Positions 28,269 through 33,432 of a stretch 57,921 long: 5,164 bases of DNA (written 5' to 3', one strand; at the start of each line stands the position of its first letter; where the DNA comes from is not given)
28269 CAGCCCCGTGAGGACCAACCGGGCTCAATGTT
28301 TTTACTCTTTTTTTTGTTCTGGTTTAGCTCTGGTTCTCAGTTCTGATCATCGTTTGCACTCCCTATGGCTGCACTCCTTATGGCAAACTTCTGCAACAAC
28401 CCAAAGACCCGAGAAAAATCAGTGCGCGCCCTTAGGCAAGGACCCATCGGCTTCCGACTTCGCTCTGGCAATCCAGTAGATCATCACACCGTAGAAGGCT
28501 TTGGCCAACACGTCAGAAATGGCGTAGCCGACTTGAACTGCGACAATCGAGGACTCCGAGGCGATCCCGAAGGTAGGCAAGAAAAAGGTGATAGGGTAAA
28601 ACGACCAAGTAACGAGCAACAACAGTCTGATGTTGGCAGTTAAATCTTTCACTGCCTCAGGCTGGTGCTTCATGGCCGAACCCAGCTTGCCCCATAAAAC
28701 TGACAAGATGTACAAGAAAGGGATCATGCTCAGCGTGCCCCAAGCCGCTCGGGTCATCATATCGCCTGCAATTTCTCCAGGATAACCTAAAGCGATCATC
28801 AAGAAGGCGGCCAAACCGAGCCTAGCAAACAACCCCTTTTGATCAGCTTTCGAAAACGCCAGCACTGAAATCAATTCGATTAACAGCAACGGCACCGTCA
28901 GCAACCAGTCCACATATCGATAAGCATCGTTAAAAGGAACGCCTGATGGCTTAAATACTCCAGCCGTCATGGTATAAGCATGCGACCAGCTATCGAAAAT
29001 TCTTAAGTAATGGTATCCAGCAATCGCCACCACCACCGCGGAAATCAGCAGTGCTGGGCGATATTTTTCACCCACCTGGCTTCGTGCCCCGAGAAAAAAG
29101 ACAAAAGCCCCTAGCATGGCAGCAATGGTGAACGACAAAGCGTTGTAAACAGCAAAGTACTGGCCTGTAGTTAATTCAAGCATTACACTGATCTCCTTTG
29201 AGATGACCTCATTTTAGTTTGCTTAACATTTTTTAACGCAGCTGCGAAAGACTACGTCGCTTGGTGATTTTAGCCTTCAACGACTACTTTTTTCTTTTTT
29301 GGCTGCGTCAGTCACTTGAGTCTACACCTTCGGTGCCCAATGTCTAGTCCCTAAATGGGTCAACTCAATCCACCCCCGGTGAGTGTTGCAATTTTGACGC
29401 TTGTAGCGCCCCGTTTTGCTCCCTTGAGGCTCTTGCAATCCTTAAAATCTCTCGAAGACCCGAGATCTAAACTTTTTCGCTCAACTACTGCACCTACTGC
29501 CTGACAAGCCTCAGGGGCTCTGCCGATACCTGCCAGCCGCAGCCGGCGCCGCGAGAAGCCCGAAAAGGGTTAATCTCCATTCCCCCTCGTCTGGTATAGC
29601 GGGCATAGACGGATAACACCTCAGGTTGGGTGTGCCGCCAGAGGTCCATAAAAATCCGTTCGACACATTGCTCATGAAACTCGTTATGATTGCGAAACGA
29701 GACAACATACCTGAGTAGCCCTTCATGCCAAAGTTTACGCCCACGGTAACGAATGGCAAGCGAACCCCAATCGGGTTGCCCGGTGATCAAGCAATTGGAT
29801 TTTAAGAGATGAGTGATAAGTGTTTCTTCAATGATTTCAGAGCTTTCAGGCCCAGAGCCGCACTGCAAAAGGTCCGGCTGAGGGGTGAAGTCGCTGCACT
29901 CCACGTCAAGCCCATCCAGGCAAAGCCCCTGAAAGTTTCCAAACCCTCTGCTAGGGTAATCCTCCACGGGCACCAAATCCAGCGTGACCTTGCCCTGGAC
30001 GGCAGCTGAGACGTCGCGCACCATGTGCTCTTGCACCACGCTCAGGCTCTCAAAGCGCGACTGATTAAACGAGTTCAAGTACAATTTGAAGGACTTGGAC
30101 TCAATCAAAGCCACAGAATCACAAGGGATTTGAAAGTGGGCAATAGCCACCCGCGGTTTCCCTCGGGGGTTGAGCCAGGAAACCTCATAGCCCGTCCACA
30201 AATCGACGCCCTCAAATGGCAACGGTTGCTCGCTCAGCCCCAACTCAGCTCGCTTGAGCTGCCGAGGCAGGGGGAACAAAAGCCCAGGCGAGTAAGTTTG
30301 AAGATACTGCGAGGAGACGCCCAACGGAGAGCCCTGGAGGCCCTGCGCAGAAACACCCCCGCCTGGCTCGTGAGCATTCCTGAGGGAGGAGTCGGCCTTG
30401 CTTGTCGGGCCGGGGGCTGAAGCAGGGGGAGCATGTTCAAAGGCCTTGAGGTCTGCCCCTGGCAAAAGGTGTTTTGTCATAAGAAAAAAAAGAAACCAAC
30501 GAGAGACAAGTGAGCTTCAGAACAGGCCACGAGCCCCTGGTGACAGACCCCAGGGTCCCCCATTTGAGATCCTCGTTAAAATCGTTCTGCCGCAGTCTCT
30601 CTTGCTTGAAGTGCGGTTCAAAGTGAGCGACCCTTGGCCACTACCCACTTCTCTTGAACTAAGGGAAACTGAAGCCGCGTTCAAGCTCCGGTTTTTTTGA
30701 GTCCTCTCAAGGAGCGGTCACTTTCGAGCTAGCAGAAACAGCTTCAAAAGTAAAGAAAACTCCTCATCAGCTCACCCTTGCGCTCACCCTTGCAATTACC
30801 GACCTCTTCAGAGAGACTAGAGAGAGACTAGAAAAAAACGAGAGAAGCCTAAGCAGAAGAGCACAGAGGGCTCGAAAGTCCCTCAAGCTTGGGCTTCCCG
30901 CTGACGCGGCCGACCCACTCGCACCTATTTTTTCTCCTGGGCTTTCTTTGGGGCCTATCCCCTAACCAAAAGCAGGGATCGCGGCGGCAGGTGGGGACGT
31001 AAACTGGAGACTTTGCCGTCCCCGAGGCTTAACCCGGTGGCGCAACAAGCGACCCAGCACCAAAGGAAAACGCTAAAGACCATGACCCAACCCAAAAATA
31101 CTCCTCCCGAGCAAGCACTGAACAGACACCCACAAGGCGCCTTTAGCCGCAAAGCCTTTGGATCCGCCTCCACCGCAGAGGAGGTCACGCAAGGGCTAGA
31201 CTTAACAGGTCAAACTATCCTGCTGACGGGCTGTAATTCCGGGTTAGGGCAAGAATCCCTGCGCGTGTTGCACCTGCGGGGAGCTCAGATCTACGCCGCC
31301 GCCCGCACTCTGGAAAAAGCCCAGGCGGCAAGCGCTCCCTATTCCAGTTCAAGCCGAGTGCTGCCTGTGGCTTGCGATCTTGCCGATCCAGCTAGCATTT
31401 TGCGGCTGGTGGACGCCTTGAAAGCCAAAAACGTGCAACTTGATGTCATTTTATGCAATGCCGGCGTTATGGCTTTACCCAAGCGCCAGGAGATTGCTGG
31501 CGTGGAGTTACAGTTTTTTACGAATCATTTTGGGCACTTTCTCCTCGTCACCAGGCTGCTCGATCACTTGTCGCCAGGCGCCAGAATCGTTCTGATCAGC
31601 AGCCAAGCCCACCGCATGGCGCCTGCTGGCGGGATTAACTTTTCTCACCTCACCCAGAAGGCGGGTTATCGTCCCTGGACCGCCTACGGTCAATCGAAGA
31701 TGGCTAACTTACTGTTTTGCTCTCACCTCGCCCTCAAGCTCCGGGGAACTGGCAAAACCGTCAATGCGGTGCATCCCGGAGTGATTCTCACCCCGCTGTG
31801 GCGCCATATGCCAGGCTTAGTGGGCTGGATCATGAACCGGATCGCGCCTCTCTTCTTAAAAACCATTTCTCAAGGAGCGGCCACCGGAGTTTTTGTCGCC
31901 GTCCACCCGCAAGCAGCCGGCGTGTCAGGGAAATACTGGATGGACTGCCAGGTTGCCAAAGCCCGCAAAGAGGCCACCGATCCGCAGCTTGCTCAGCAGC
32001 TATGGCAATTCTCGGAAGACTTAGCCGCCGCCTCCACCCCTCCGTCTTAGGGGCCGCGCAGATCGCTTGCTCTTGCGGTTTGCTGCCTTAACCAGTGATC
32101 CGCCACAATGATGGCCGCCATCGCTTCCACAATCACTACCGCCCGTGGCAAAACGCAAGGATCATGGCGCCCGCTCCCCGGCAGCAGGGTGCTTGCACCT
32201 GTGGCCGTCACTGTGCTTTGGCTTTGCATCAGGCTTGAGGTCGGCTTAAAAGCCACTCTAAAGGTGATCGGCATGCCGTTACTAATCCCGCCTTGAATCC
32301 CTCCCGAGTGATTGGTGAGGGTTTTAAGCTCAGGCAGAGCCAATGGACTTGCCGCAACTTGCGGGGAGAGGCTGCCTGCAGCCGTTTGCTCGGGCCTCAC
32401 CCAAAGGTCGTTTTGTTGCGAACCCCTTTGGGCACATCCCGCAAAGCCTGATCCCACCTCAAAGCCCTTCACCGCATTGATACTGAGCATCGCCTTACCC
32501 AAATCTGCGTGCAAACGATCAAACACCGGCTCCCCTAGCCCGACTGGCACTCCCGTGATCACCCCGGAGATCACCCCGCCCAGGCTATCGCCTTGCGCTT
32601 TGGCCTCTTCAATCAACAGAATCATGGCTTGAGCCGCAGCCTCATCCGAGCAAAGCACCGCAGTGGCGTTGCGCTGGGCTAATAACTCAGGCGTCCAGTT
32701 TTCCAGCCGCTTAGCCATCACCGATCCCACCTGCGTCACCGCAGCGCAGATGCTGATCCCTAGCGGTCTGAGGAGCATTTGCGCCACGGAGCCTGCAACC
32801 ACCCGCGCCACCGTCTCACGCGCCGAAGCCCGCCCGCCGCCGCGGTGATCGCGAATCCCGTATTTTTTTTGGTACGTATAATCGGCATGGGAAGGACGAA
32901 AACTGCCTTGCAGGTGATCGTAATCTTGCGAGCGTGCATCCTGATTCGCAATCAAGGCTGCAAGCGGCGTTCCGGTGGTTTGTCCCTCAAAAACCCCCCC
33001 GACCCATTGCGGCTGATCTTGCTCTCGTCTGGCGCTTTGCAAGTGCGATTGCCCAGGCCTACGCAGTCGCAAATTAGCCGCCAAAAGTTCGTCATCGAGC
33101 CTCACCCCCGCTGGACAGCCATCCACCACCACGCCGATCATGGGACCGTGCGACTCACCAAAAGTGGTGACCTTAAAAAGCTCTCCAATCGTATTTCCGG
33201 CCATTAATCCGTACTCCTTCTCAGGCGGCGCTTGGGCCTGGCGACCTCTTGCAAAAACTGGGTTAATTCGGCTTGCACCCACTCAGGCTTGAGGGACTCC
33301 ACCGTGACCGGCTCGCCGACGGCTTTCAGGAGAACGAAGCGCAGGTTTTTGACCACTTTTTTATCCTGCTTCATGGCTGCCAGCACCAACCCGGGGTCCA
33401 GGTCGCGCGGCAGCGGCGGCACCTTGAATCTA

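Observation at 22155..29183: Complete self-contained rhodopsin photosystem: rhodopsin-crtE-crtI-crtB-crtY-blh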

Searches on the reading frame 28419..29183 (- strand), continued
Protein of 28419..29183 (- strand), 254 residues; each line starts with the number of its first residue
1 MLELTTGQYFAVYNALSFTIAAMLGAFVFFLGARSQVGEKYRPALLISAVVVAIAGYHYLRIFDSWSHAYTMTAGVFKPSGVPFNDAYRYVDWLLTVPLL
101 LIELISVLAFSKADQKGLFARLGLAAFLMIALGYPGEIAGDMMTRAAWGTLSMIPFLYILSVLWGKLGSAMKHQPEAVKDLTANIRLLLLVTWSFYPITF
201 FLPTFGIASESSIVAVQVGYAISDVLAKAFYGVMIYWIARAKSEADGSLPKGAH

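Call 14: find_encoding_contigs(protein=window:28419-29183:-, flank=10000, max_places=6)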
Protein window:28419-29183:- (254 aa): 2 contigs read that carry it; 1 place shown.
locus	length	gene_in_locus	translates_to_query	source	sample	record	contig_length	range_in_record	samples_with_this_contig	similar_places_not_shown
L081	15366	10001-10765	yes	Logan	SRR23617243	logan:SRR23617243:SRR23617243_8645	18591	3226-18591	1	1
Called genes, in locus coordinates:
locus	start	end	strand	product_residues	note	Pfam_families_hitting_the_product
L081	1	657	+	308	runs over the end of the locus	-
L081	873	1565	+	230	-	PF09365:DUF2461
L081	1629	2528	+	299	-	PF02348:CTP_transf_3, PF12804:NTP_transf_3 (weak)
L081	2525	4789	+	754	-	PF00300:His_Phos_1, PF00275:EPSP_synthase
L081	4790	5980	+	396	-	PF01761:DHQ_synthase, PF24621:DHQS_C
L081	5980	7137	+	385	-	PF01264:Chorismate_synt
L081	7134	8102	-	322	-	PF00106:adh_short, PF08659:KR (weak), PF13561:adh_short_C2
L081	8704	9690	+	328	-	PF14819:QueF_N, PF14489:QueF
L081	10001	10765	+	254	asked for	PF01036:Bac_rhodopsin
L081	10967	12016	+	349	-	PF00348:polyprenyl_synt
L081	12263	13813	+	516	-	PF00070:Pyr_redox (faint), PF01266:DAO (faint), PF01593:Amino_oxidase, PF07992:Pyr_redox_2 (faint), PF13450:NAD_binding_8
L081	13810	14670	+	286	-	PF00494:SQS_PSY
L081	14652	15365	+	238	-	?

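Call 29: search_solved_structures(query=window:28419-29183:-, show_alignments=4, max_evalue=1e-70)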
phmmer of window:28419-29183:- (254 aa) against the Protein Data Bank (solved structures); distinct sequences matched with E-value up to 1e-70: 5.
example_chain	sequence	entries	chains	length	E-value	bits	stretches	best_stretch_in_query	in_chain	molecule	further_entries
7ytb_A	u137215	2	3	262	1.3e-82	280.4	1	4-252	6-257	Kin4B8 | Xanthorhodopsin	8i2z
9wfa_A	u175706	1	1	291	3.2e-82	279.1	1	4-247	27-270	psXR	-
6nwd_A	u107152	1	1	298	1.6e-80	273.5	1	4-247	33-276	Gll0198 protein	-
3ddl_A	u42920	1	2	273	7.4e-77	261.6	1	4-247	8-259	Xanthorhodopsin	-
5azd_A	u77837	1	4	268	6e-72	245.5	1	3-247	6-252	Bacteriorhodopsin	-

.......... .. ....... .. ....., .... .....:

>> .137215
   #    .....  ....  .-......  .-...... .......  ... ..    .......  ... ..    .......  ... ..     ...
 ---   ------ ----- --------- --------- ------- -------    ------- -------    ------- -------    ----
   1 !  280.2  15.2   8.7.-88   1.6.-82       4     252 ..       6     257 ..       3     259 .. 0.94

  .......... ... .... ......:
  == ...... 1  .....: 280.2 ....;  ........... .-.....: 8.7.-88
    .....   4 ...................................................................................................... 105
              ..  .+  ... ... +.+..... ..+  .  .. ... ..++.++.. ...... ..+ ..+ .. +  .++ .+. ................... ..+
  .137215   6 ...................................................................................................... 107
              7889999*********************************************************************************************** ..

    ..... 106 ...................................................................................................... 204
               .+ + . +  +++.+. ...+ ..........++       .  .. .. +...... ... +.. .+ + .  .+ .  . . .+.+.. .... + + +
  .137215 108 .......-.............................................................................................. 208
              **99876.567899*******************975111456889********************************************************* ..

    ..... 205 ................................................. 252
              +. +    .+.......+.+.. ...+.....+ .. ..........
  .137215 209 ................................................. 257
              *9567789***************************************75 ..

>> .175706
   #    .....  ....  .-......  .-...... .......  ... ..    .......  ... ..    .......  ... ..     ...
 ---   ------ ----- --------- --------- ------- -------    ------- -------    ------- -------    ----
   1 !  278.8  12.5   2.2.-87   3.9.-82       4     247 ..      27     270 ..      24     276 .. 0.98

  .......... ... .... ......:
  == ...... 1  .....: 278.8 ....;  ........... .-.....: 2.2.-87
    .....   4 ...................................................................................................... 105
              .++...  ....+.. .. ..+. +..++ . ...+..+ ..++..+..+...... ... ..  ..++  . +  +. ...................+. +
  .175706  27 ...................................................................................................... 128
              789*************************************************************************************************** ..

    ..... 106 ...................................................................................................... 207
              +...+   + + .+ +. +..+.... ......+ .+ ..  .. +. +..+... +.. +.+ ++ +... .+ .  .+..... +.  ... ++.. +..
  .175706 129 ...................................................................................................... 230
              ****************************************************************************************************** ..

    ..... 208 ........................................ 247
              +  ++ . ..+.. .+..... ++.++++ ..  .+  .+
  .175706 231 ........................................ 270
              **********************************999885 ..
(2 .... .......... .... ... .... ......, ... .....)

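Call 44: find_encoding_contigs(protein=P0013, flank=10000, max_places=1)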
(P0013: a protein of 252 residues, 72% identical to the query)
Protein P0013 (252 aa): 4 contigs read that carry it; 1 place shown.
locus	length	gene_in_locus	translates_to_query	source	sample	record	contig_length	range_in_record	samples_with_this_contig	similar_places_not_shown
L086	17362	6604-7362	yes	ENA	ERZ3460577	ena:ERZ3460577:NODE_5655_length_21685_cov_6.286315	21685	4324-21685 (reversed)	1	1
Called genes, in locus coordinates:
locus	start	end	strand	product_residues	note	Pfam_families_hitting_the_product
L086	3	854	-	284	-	?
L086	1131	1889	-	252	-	-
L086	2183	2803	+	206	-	PF13489:Methyltransf_23, PF07021:MetW (weak), PF08241:Methyltransf_11 (weak), PF13649:Methyltransf_25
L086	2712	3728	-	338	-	PF00494:SQS_PSY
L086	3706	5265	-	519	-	PF00070:Pyr_redox (faint), PF00890:FAD_binding_2 (weak), PF01266:DAO (weak), PF01593:Amino_oxidase, PF07992:Pyr_redox_2 (weak), PF12831:FAD_oxidored (faint), PF13450:NAD_binding_8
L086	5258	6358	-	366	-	PF00348:polyprenyl_synt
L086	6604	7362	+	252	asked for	PF01036:Bac_rhodopsin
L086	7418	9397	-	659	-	PF05834:Lycopene_cycl, PF15461:BCD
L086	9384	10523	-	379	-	PF13506:Glyco_transf_21, PF00535:Glycos_transf_2, PF13641:Glyco_tranf_2_3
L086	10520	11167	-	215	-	PF01553:Acyltransferase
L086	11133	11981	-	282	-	PF04240:Caroten_synth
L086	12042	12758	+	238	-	PF00487:FA_desaturase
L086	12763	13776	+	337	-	PF00487:FA_desaturase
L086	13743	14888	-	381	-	PF03441:FAD_binding_7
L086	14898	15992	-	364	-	-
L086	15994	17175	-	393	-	-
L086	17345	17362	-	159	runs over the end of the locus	-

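Call 45: find_encoding_contigs(protein=P0008, flank=10000, max_places=1)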
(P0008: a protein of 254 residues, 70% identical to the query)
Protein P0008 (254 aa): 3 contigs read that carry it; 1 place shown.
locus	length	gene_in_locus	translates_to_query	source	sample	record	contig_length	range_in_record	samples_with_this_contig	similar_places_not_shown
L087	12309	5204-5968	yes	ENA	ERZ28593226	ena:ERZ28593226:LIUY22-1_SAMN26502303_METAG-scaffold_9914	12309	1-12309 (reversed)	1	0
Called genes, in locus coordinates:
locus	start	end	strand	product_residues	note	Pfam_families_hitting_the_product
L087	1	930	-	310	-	?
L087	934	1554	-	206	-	PF14371:DUF4412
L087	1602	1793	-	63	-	-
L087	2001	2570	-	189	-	PF00583:Acetyltransf_1, PF13508:Acetyltransf_7 (weak)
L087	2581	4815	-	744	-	-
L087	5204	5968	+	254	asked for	PF01036:Bac_rhodopsin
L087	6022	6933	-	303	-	PF15461:BCD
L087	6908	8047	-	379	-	PF13506:Glyco_transf_21, PF00535:Glycos_transf_2, PF13641:Glyco_tranf_2_3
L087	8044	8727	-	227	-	PF01553:Acyltransferase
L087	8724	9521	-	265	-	PF04240:Caroten_synth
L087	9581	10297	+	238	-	PF00487:FA_desaturase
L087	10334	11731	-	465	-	PF00691:OmpA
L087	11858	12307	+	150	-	?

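Call 46: find_encoding_contigs(protein=P0014, flank=10000, max_places=1)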
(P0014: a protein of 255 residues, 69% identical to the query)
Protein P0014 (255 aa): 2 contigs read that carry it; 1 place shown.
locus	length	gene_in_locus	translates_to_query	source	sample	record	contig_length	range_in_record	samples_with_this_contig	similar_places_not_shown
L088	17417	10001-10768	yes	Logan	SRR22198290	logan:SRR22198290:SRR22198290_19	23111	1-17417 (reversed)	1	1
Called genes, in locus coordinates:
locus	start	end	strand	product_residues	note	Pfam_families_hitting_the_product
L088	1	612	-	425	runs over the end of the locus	PF00875:DNA_photolyase, PF03441:FAD_binding_7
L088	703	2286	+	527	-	PF16881:LIAS_N, PF04055:Radical_SAM, PF21948:LplA-B_cat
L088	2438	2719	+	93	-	-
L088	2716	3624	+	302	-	-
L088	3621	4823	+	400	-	PF00069:Pkinase, PF00583:Acetyltransf_1, PF13673:Acetyltransf_10 (weak), PF13508:Acetyltransf_7 (weak)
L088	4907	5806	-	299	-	PF00850:Hist_deacetyl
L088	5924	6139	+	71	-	-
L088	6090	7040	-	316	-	PF00494:SQS_PSY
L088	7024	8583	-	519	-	PF00070:Pyr_redox (faint), PF01266:DAO (weak), PF01593:Amino_oxidase, PF07992:Pyr_redox_2 (weak), PF12831:FAD_oxidored (faint), PF13450:NAD_binding_8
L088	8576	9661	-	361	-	PF00348:polyprenyl_synt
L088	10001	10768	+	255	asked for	PF01036:Bac_rhodopsin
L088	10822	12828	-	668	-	PF05834:Lycopene_cycl, PF15461:BCD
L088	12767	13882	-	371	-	PF13506:Glyco_transf_21, PF00535:Glycos_transf_2, PF13641:Glyco_tranf_2_3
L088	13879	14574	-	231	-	PF01553:Acyltransferase (weak)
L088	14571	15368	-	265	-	PF04240:Caroten_synth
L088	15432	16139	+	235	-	PF00487:FA_desaturase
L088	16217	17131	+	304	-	-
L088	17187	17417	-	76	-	?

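Call 63: find_encoding_contigs(protein=P0002, flank=5000, max_places=2)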
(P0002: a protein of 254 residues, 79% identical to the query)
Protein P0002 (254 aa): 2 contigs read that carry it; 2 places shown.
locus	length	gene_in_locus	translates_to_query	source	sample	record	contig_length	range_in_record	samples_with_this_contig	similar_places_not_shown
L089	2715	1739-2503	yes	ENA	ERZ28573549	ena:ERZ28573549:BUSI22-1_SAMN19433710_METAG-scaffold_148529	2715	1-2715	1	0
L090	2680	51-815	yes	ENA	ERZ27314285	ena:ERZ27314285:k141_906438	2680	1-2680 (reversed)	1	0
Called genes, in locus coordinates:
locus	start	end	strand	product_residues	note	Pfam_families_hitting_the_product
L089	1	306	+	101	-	?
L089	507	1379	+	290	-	PF20367:DUF6662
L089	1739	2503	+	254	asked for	PF01036:Bac_rhodopsin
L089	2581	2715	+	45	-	?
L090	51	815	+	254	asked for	PF01036:Bac_rhodopsin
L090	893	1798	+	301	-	PF00348:polyprenyl_synt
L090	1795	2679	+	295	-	?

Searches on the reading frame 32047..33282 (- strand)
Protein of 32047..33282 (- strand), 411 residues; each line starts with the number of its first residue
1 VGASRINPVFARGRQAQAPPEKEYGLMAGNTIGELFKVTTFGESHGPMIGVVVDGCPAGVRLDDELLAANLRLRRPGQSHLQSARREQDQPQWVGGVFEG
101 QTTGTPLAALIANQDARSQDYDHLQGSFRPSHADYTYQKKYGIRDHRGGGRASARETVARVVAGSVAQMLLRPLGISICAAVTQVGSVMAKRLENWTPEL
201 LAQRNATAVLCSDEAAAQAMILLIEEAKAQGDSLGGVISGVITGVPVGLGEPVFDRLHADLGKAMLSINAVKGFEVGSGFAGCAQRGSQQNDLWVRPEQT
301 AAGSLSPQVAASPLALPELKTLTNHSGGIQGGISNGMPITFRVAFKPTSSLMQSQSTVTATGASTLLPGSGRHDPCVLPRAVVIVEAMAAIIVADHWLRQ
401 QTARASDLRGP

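Call 8: search_protein_families(library=pfam, proteins=[window:32047-33282:-], max_evalue=0.01)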
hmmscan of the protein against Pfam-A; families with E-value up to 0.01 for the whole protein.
window:32047-33282:- (411 aa): 1 family
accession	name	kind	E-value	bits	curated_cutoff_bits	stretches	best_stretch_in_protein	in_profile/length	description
PF01264.26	Chorismate_synt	-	5.2e-131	436.7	27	1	36-398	1-327/327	Chorismate synthase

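Call 73: find_related_loci(query=window:32047-33282:-, collection=metagenome_contigs, flank=10000)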
Query window:32047-33282:- (411 aa) in metagenome_contigs; peptide patterns used: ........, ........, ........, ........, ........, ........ (x = any residue, [..] = any of these).
265 stretches matched a pattern; 3 encode a relative of the query (tblastn E <= 1e-3); 3 distinct loci.
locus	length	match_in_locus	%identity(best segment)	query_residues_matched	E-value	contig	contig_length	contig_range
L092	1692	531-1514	54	30-380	6e-127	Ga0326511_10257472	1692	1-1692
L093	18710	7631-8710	44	26-401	3e-94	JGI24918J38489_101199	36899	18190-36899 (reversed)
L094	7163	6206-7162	39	12-346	5e-52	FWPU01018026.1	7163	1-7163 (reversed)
